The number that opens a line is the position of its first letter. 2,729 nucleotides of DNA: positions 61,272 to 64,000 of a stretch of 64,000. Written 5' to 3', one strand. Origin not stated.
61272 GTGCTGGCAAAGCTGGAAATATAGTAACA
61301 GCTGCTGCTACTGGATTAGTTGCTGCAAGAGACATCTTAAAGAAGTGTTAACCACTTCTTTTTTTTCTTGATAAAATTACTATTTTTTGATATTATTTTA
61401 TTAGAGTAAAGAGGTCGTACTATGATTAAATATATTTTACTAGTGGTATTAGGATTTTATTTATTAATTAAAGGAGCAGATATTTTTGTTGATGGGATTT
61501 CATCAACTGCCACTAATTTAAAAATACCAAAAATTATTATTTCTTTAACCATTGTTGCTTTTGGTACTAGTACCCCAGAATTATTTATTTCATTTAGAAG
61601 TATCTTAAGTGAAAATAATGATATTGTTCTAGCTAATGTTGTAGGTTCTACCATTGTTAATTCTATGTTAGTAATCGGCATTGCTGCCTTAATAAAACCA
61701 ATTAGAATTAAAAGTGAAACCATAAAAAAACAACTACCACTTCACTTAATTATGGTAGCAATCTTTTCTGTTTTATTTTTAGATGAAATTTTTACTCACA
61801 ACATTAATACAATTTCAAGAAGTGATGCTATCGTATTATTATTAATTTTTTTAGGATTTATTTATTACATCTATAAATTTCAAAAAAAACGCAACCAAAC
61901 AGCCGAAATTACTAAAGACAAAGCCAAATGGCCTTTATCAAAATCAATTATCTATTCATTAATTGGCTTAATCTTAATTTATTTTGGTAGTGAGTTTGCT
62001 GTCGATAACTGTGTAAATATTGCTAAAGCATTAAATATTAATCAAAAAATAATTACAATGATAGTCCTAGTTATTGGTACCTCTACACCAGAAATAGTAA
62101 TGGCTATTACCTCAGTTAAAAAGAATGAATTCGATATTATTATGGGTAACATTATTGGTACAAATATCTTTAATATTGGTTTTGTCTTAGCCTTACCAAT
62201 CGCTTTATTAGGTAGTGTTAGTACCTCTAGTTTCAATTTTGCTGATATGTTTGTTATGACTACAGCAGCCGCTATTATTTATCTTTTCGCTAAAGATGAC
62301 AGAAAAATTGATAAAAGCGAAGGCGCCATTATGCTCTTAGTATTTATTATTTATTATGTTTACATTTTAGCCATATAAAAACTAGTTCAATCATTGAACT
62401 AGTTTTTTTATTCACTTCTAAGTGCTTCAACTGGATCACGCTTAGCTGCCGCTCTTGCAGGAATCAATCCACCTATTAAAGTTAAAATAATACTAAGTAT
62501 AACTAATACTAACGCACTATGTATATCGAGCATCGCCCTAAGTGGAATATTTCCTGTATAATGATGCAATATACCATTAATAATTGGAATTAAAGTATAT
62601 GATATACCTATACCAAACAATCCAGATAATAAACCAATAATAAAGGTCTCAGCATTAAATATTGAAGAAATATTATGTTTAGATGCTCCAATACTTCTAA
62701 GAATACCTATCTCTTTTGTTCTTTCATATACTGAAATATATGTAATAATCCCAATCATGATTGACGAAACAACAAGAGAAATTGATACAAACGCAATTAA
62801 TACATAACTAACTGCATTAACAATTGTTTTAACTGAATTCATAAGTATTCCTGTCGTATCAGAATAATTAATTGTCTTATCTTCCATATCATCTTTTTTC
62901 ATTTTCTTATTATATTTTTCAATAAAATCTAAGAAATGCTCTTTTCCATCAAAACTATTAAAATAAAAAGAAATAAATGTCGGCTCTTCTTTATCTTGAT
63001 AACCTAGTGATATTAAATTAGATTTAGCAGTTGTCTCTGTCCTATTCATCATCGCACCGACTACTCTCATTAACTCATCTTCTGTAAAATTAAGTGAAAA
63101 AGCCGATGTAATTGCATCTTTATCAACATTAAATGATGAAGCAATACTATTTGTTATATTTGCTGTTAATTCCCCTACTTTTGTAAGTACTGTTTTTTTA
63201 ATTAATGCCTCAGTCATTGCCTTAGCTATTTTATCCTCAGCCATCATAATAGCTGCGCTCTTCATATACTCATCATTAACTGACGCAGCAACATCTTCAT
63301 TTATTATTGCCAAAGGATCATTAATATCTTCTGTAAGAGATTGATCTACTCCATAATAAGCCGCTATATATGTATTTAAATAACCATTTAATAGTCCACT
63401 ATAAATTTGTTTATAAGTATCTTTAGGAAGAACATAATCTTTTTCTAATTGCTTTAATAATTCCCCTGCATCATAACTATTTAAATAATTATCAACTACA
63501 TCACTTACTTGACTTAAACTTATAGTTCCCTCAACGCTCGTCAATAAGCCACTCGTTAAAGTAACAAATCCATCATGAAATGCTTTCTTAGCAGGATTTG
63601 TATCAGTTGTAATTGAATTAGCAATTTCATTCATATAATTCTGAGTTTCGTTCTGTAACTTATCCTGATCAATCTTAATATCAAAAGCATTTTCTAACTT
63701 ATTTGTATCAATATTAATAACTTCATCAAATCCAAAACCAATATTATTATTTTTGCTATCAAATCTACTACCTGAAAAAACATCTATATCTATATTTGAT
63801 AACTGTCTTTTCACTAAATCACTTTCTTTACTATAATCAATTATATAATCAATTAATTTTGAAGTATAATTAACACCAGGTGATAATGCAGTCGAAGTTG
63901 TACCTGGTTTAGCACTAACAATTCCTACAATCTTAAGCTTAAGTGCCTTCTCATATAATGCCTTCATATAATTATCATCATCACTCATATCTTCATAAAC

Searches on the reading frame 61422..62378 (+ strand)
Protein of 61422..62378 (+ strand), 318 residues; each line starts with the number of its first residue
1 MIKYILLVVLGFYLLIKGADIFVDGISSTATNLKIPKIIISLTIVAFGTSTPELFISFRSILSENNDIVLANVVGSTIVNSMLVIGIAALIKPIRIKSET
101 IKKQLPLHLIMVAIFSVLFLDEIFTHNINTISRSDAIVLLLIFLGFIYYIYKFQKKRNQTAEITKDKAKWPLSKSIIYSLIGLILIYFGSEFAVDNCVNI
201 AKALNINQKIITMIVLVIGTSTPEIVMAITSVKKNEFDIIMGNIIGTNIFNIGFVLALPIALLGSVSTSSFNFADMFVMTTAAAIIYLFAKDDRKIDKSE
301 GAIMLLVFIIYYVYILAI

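Call 8: search_protein_families(library=pfam, proteins=[window:61422-62378:+], max_evalue=0.001)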
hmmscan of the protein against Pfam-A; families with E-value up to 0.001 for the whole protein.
window:61422-62378:+ (318 aa): 1 family
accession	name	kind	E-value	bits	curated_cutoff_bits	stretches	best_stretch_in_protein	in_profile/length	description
PF01699.29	Na_Ca_ex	-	4.6e-58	195.9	24.9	2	4-151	2-150/151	Sodium/calcium exchanger protein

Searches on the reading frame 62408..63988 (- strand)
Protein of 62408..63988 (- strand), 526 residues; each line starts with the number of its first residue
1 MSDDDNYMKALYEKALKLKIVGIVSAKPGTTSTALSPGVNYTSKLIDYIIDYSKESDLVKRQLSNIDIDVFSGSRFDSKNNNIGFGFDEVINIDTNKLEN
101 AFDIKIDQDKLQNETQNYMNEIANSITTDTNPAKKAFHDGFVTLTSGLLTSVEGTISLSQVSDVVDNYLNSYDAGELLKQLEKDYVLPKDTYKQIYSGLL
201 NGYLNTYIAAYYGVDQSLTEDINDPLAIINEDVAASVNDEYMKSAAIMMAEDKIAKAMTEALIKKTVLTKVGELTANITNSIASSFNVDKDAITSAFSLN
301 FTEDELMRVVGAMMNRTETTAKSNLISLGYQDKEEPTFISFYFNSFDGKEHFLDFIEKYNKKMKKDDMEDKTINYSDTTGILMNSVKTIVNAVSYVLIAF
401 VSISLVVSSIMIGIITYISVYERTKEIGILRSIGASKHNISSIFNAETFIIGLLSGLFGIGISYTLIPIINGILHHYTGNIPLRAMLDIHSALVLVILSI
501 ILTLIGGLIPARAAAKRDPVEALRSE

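Call 8: search_protein_families(library=pfam, proteins=[window:62408-63988:-], max_evalue=0.001)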
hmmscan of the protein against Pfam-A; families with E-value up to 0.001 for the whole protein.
window:62408-63988:- (526 aa): 1 family
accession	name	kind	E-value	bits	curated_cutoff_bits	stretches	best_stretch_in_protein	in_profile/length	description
PF02687.27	FtsX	-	1.1e-19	71.1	25.5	1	399-519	2-120/120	FtsX-like permease C-terminal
